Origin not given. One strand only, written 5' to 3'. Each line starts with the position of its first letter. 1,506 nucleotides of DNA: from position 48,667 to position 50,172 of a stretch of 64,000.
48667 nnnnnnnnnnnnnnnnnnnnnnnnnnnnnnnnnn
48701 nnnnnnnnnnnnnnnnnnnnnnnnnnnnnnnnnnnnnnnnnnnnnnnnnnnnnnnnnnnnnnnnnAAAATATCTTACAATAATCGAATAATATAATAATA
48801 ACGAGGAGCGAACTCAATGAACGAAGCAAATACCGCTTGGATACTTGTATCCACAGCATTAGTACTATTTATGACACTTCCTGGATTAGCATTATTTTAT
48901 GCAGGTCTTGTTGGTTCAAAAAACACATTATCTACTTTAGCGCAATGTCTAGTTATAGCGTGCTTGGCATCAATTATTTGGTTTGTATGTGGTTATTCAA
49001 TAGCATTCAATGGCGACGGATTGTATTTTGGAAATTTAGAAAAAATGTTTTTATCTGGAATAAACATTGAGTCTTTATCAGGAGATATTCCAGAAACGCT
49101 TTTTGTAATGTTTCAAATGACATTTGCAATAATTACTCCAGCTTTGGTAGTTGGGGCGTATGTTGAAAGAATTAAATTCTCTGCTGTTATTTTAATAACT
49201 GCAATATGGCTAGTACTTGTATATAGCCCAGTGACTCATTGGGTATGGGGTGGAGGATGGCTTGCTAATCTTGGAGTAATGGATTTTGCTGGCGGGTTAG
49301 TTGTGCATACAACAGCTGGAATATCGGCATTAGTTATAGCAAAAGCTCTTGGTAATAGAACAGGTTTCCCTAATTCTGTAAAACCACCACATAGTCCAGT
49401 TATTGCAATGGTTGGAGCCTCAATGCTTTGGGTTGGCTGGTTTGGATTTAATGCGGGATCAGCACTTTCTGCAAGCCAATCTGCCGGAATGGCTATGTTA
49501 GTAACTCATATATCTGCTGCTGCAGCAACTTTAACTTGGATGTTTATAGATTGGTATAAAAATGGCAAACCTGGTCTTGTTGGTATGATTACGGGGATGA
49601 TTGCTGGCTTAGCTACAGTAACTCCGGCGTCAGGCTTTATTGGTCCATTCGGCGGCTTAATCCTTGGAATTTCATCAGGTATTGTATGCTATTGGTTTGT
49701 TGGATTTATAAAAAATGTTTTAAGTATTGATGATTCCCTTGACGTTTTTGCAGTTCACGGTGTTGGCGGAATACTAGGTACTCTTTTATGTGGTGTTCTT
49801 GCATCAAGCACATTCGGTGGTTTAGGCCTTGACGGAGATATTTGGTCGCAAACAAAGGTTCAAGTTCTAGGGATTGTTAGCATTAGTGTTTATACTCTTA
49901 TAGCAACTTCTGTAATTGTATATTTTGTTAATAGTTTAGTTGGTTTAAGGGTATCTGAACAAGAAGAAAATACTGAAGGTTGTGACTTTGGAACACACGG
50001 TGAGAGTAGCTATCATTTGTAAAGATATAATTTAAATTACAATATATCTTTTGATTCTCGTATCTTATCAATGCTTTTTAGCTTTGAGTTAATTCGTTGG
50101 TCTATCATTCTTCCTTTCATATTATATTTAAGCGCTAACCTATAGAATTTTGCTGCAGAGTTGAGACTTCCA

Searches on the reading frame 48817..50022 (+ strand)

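Call 108: search_protein_families(library=pfam, proteins=[window:48817-50022:+], max_evalue=0.00001)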
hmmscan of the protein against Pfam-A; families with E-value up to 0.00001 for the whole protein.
window:48817-50022:+ (401 aa): 1 family
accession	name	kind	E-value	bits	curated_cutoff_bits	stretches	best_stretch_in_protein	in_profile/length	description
PF00909.26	Ammonium_transp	-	3.9e-110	368.7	23.2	1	7-399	1-399/399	Ammonium Transporter Family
